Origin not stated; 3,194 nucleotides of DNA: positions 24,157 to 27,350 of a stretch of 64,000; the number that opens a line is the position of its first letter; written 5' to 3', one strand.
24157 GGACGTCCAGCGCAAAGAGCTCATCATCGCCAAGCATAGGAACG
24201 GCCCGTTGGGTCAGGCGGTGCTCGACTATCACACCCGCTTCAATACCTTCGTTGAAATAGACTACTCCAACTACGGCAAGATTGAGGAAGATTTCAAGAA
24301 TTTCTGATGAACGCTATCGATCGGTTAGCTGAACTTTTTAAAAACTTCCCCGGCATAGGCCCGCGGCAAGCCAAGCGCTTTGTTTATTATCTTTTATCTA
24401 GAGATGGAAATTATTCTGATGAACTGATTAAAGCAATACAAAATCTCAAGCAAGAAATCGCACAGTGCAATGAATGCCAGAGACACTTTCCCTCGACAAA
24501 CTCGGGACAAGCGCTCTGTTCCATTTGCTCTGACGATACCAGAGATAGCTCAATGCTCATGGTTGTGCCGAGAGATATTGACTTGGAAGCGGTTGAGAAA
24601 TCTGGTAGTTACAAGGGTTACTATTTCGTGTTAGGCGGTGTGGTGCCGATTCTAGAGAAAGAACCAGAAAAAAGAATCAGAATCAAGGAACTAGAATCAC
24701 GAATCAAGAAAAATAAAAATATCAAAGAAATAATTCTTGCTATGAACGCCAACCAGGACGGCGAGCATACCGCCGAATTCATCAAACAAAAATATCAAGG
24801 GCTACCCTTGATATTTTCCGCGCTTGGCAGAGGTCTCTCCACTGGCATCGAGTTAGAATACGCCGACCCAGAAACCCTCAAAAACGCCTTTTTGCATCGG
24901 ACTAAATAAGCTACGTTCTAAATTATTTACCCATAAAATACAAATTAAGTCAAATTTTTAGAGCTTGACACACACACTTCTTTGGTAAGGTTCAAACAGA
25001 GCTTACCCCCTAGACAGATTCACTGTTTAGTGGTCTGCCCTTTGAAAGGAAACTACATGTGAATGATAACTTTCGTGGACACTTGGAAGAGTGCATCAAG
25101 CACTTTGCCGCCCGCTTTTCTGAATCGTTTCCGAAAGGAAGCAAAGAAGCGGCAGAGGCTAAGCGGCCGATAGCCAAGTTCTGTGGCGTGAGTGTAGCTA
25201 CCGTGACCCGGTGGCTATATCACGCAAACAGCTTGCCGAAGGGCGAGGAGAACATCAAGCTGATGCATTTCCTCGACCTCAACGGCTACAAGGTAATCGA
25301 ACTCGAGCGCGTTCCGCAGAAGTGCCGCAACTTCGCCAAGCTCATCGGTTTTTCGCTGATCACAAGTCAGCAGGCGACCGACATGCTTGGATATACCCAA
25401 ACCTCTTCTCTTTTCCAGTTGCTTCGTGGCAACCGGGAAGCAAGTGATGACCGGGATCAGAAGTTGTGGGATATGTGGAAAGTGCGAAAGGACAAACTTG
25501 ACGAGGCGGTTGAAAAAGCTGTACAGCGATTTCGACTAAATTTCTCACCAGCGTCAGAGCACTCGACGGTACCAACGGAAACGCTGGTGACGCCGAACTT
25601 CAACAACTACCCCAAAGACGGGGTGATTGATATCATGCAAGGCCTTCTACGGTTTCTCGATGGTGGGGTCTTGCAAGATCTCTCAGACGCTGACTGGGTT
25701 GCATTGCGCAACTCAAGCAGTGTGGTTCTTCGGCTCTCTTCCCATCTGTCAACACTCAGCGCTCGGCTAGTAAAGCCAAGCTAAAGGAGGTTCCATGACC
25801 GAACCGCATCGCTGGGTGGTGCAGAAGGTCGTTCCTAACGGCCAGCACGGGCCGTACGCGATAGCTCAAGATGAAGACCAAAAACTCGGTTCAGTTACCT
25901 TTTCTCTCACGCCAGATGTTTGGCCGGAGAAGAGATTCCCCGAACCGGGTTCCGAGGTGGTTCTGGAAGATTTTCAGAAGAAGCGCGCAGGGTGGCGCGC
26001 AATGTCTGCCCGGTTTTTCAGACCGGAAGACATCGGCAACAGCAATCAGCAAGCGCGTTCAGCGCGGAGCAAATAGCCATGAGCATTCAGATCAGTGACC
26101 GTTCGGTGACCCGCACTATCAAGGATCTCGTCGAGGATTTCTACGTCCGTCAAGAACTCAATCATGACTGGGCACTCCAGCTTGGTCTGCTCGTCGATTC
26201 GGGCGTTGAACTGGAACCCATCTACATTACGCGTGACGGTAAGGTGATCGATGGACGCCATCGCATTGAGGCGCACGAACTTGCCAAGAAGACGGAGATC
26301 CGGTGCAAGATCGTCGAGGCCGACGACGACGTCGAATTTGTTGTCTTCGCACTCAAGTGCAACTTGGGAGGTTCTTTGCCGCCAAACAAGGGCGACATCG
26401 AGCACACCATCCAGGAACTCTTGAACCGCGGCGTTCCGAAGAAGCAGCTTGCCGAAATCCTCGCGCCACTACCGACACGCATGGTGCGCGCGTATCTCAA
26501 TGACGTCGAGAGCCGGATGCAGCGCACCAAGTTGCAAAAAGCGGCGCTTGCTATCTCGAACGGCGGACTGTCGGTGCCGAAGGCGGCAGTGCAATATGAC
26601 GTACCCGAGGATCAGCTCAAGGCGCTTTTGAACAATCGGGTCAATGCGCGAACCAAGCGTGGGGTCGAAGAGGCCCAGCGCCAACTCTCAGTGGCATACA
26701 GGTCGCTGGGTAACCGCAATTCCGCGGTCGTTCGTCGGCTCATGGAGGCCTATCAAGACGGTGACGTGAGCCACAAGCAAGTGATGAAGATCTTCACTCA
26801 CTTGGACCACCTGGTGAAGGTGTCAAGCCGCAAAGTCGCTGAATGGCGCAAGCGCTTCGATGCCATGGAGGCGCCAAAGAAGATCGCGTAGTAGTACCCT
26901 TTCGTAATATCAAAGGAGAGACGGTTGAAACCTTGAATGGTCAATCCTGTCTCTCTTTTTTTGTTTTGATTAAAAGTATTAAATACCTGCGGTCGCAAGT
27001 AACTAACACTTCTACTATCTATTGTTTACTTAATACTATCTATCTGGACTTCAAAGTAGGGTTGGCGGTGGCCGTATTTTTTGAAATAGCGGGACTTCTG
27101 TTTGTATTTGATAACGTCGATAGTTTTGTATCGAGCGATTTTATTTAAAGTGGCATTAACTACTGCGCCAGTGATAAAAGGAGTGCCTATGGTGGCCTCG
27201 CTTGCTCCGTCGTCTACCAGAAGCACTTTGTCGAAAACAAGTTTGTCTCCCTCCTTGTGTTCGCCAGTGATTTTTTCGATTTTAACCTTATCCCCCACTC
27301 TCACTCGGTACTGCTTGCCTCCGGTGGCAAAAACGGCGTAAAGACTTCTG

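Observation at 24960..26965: Self-contained GC-richer three-gene cassette (double-HTH protein / 93-aa unknown / ParB-Srx-fold DGRHR protein) between recR and rplU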

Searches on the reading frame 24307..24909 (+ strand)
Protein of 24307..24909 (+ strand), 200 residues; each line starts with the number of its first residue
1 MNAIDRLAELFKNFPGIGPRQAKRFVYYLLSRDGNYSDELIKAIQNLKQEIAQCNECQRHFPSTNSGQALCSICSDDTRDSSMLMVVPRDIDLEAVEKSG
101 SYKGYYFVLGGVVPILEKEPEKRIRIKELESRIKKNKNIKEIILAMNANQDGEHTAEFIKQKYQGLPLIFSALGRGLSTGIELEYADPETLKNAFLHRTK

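Call 63: find_related_loci(query=window:24307-24909:+, collection=metagenome_contigs, flank=7000)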
Query window:24307-24909:+ (200 aa) in metagenome_contigs; peptide patterns used: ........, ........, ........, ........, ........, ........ (x = any residue, [..] = any of these).
600 stretches matched a pattern (row limit reached: there are more); 271 encode a relative of the query (tblastn E <= 1e-3); the best 80 are kept; 80 distinct loci.
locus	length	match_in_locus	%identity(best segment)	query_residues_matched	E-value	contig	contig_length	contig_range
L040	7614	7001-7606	81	1-200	7e-110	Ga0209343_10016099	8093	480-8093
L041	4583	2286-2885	79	1-200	2e-108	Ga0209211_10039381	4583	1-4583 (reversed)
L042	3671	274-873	79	1-200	1e-109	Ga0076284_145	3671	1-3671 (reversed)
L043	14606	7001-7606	79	1-200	3e-107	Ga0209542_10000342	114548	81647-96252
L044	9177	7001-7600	78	1-200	4e-107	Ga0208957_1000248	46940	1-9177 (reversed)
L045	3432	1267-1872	77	1-200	4e-107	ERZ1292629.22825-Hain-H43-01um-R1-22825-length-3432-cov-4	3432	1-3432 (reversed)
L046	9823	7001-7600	76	1-200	3e-104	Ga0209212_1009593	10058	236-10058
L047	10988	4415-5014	77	1-200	3e-104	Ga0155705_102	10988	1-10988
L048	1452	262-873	75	1-200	6e-112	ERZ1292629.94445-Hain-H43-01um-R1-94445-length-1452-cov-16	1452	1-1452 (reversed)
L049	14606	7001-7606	76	1-200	8e-104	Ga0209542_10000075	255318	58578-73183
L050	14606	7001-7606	76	1-200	1e-103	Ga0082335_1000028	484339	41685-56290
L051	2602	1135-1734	76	1-200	2e-107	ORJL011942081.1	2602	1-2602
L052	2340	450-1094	72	1-200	2e-107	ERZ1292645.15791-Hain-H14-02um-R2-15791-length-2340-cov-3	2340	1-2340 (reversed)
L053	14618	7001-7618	74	1-200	3e-103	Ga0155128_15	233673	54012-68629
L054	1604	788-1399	75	1-200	1e-109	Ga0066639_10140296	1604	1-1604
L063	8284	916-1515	73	1-200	3e-99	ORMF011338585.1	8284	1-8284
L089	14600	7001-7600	76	1-200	2e-102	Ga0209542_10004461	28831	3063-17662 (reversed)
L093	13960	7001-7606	57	1-199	1e-73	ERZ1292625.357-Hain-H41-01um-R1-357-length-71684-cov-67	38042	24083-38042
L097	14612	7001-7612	71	1-200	2e-97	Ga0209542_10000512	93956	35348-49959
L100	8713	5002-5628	55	1-198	2e-70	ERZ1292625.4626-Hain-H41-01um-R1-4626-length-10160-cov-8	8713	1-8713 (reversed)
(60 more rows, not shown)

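Call 110: search_protein_families(library=pfam, proteins=[L089:7643-7837:-, L089:7844-8125:-, L050:7741-8481:+, L063:2435-3526:+, L063:1583-1843:+, L046:8362-9327:+, L093:7606-8178:+, L097:7646-8167:-, L100:6224-6775:-], max_evalue=0.01)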
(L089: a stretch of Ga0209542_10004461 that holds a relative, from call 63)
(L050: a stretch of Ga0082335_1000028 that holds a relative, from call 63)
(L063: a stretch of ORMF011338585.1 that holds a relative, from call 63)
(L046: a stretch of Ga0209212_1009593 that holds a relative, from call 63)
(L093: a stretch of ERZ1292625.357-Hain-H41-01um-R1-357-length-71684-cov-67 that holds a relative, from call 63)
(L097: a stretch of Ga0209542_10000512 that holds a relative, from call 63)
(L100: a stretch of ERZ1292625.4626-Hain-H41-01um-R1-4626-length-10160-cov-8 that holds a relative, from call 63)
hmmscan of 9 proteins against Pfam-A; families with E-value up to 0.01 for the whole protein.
L089:7643-7837:- (64 aa): 1 family
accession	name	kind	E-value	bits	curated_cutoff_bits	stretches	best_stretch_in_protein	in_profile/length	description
PF07927.17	HicA_toxin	-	4.8e-07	30.2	27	1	4-58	2-58/58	HicA toxin of bacterial toxin-antitoxin,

L089:7844-8125:- (93 aa): 1 family
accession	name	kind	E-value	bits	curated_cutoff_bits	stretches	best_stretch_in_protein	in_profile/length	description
PF21748.3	UPF0150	-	6.9e-08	32.7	27.3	1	25-72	7-56/64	UPF0150-like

L050:7741-8481:+ (246 aa): 9 families
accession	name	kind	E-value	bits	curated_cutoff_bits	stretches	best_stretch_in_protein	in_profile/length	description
PF13671.12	AAA_33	-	3e-13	50.7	27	1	52-149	2-107/143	AAA domain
PF01583.26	APS_kinase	-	2.4e-06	28.1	21.1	1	49-154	2-113/152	Adenylylsulphate kinase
PF06414.18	Zeta_toxin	-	1.3e-05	25.2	22.3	1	43-147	9-130/199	Zeta toxin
PF13207.12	AAA_17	-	5.8e-05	23.8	27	1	56-159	2-121/136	AAA domain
PF13238.12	AAA_18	-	0.00031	21.6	29.4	1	54-99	3-44/128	AAA domain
PF01121.26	CoaE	-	0.001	19.2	27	1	50-114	1-62/180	Dephospho-CoA kinase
PF13401.12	AAA_22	-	0.0015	19.3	27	1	49-112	5-66/130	AAA domain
PF13191.12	AAA_16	-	0.0025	18.8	32.6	1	41-85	16-63/167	AAA ATPase domain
PF01591.24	6PF2K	-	0.0027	17.5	27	0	42-73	6-37/223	6-phosphofructo-2-kinase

L063:2435-3526:+ (363 aa): 0 families

L063:1583-1843:+ (86 aa): 0 families

L046:8362-9327:+ (321 aa): 2 families
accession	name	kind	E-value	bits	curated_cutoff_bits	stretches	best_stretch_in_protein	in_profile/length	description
PF01636.29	APH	-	1.4e-05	25.4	23.2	1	43-256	14-221/239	Phosphotransferase enzyme family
PF01633.27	Choline_kinase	-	7.1e-05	22.7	29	1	46-273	20-239/300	Choline/ethanolamine kinase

L093:7606-8178:+ (190 aa): 1 family
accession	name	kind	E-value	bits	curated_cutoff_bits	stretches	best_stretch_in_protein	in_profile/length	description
PF07884.19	VKOR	-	1.3e-39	135.9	27.5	1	10-142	2-134/134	Vitamin K epoxide reductase family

L097:7646-8167:- (173 aa): 0 families

L100:6224-6775:- (183 aa): 2 families
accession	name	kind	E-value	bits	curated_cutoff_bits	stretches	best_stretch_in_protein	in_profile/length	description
PF00929.31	RNase_T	-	3.7e-16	60.5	24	1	16-177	3-164/164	Exonuclease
PF13482.12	RNase_H_2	-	0.00018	21.9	22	1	15-159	2-117/165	RNase_H superfamily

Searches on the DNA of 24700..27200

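Call 81: search_rna_families(source=window, start=24700, end=27200, threshold=evalue, max_evalue=1)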
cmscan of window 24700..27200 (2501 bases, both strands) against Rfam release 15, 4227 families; matches with E-value up to 1: 0.
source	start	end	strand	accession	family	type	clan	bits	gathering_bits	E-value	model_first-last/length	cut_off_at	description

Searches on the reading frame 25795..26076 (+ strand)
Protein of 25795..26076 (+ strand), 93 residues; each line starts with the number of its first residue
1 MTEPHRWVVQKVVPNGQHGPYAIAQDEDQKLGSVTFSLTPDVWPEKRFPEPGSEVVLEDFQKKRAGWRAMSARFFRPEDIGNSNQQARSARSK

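Call 5: search_protein_families(library=pfam, proteins=[window:25795-26076:+], max_evalue=1)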
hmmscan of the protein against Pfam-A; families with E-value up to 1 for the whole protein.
window:25795-26076:+ (93 aa): 0 families

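Call 6: search_protein_families(library=padloc, proteins=[window:25795-26076:+], max_evalue=1)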
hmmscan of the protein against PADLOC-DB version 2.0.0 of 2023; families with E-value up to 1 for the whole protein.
window:25795-26076:+ (93 aa): 0 families

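Call 7: search_protein_families(library=phrogs, proteins=[window:25795-26076:+], max_evalue=1)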
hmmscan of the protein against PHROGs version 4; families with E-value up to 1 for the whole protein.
window:25795-26076:+ (93 aa): 0 families

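Call 16: find_homologous_proteins(query=window:25795-26076:+)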
Query window:25795-26076:+ (93 aa): 27 proteins with E <= 0.001 among 27 candidates.
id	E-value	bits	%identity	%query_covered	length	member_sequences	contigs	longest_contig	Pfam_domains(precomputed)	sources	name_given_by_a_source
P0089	4.1e-57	208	100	100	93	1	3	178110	-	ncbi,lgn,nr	ncbi:MAG: hypothetical protein HYT69_00195 [Candidatus Zambryskibacteria bacterium]|nr:hypothetical 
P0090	4.8e-40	154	84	94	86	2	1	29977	-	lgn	-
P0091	5.1e-38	147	80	94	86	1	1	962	-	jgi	jgi:hypothetical protein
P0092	3.2e-37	145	76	94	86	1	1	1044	-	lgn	-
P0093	6.2e-37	144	79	94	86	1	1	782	-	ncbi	-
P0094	1.1e-36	143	77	94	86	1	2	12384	-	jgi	jgi:hypothetical protein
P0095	2.5e-35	139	77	92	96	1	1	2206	-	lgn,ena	-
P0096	2.7e-35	138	77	89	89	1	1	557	-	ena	-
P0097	1.5e-34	136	76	91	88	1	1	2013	-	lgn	-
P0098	2.5e-34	135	76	94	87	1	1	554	-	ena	-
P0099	4.4e-34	135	78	91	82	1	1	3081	-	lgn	-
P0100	6.9e-34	134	70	94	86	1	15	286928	-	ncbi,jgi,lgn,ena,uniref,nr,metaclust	ncbi:MAG: hypothetical protein A2758_02645 [Candidatus Zambryskibacteria bacterium RIFCSPHIGHO2_01_F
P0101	1.5e-33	133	74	87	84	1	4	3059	-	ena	-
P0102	1.8e-33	133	76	88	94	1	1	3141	-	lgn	-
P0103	6.6e-33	131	78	87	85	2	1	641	-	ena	-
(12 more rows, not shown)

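Call 19: search_protein_families(library=ncbifam, proteins=[window:25795-26076:+], max_evalue=1)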
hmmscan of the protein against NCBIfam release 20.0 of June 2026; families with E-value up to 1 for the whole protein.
window:25795-26076:+ (93 aa): 0 families

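Call 39: search_solved_structures(query=A5, max_evalue=10, show_alignments=2)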
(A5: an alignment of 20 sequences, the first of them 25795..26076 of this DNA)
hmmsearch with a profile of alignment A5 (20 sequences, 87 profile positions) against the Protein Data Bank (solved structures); distinct sequences matched with E-value up to 10: 1.
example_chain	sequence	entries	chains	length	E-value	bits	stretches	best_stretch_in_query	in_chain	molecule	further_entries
2kdg_A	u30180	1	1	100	0.88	12.9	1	7-41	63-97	Myotilin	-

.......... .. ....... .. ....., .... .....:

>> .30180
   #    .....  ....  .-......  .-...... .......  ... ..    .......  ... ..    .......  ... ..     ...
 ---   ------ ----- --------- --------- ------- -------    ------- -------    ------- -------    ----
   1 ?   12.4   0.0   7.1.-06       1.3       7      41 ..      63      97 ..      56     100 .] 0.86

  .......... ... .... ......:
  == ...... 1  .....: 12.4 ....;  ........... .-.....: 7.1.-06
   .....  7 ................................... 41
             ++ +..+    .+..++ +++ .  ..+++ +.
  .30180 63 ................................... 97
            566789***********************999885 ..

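Call 52: search_protein_representatives(alignment_id=A5)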
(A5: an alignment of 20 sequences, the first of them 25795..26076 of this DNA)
Query: 20 sequences, 87 profile positions. Proteins with E-value up to 0.001 (for the whole library): 436; up to 1e-10: 272; up to 1e-30: 5. The best 150 are listed.
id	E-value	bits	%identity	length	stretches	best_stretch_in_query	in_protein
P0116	5.4e-49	180.3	-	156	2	5-81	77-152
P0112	1.8e-35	137.0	-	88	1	4-86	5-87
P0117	3.2e-33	129.8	-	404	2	5-85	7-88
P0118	2.1e-31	123.9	-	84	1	1-80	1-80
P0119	4.1e-31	123.0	-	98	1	1-83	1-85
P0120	1.9e-29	117.7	-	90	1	3-84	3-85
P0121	1.9e-28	114.5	-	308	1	4-79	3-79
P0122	7.9e-28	112.5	-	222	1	3-84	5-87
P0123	7.9e-28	112.5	-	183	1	4-85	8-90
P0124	9.4e-28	112.2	-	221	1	4-85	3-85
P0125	1.7e-27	111.4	-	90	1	4-83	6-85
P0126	3.3e-27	110.5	-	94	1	1-86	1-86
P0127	4.7e-27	110.0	-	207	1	2-85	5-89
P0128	7.3e-27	109.4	-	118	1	4-83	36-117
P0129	2.2e-26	107.8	-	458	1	3-85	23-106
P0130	2.7e-26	107.6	-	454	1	4-85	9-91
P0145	2.5e-25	104.5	-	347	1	4-83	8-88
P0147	3.1e-25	104.2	-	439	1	1-85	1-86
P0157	7.0e-24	99.8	-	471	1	4-84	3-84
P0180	1.0e-21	92.9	-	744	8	49-81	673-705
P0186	3.3e-21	91.3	-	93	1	6-78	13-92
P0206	7.0e-20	87.0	-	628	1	1-85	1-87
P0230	2.7e-18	81.9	-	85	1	8-78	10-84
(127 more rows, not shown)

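Call 53: search_protein_families(library=pfam, proteins=[P0117, P0121, P0129, P0130, P0147, P0157, P0180, P0206, P0145, P0122], max_evalue=0.01)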
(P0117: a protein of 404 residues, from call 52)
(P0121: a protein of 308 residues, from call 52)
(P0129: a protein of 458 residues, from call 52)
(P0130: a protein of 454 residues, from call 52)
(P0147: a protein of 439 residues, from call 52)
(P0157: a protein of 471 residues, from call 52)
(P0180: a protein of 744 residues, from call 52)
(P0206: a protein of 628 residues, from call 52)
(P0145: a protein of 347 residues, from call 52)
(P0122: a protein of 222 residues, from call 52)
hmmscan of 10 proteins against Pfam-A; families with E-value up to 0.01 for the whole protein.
P0117 (404 aa): 0 families

P0121 (308 aa): 1 family
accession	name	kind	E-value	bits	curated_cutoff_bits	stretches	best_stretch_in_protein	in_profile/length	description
PF08664.15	YcbB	-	0.0061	17.1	27.4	1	192-227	71-105/136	YcbB domain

P0129 (458 aa): 0 families

P0130 (454 aa): 0 families

P0147 (439 aa): 0 families

P0157 (471 aa): 0 families

P0180 (744 aa): 8 families
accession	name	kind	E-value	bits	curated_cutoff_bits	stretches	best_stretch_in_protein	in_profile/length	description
PF00291.31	PALP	-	8.8e-102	340.8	35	7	549-681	143-276/295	Pyridoxal-phosphate dependent enzyme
PF15471.11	TMEM171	-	5.8e-10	39.1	27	0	84-125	49-90/320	Transmembrane protein family 171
PF02038.21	ATP1G1_PLM_MAT8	-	2e-09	37.1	26.9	0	18-31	27-40/48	ATP1G1/PLM/MAT8 family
PF10386.15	DUF2441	-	3e-05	24.5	25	0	399-430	35-66/141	Protein of unknown function (DUF2441)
PF14088.11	DUF4268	-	0.00014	22.4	27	0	25-66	80-120/140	Domain of unknown function (DUF4268)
PF09864.15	MliC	-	0.00043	20.7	22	0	44-64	30-50/67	Membrane-bound lysozyme-inhibitor of c-type lysozyme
PF20260.4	PUA_4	-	0.0016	18.9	23.9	0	40-55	4-19/48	RNA methyltransferase PUA domain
PF16242.11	Pyrid_ox_like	-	0.0046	16.9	28.8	0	674-698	80-104/149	Pyridoxamine 5'-phosphate oxidase like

P0206 (628 aa): 1 family
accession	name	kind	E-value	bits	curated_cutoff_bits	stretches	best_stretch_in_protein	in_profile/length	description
PF25393.1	LTM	-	0.0091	16.3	27.5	0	365-383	11-29/42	LUBAC thetering domain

P0145 (347 aa): 0 families

P0122 (222 aa): 0 families

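Call 58: find_encoding_contigs(protein=P0129, flank=6000, max_places=3)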
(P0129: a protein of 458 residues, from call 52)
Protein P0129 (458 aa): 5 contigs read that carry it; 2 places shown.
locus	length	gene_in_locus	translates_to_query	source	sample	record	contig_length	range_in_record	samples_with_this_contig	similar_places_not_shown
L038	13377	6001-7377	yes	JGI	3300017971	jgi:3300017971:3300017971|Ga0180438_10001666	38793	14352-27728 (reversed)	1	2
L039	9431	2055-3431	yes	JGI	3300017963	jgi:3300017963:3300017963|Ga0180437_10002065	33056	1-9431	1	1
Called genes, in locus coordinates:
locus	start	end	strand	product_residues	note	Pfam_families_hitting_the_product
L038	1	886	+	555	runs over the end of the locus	PF05157:MshEN, PF00437:T2SSE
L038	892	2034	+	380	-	PF00482:T2SSF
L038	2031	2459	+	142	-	-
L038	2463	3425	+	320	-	-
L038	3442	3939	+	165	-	-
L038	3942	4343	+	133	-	-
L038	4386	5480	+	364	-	PF06723:MreB_Mbl (faint), PF11104:PilM_2, PF08841:DDR, PF14450:FtsA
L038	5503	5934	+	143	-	PF07963:N_methyl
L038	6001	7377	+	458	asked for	-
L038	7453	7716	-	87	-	PF22976:RRM_10 (weak), PF00076:RRM_1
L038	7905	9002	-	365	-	-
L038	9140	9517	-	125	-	PF06397:Desulfoferrod_N, PF01880:Desulfoferrodox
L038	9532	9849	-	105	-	PF14358:DUF4405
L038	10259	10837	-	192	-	-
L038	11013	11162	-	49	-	PF18930:DUF5679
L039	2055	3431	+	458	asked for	-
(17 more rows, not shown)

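Call 71: find_related_loci(query=A5, collection=viral_contigs, flank=6000)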
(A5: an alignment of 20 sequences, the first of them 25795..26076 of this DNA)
Query A5 (93 aa) in viral_contigs; peptide patterns used: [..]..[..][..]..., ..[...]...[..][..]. (x = any residue, [..] = any of these).
25 stretches matched a pattern, but none encodes a relative of the query by tblastn (E <= 1e-3).

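Call 98: find_encoding_contigs(protein=P0230, flank=4000, max_places=2)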
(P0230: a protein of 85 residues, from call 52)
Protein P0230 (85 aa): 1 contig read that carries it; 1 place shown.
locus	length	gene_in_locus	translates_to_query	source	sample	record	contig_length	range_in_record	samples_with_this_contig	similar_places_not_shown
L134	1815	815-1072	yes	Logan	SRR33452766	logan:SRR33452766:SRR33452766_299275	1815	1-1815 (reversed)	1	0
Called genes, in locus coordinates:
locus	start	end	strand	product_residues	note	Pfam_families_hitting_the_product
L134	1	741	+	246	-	?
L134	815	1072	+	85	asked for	-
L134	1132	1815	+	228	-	?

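Call 99: find_encoding_contigs(protein=P0186, flank=4000, max_places=2)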
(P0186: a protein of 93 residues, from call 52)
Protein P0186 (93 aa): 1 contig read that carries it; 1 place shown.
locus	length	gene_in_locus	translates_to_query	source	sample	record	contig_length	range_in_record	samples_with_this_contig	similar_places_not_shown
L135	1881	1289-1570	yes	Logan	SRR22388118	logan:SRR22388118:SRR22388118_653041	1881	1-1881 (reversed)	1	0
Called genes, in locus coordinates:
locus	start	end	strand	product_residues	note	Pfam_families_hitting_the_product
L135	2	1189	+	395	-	?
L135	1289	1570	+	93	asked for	-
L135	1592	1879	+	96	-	?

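Call 103: search_protein_families(library=pfam, alignment_id=A5, max_evalue=10)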
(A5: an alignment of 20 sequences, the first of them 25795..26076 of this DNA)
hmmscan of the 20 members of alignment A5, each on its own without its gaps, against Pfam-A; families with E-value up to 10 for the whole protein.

A. member 1, window:25795-26076:+ (93 aa): 0 families

B. families by the number of members that match (of 20 scanned): 2 families
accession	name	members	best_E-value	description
PF08884.16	Flagellin_D3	1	0.12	Flagellin D3 domain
PF17409.8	MoaF_C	1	0.21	MoaF C-terminal domain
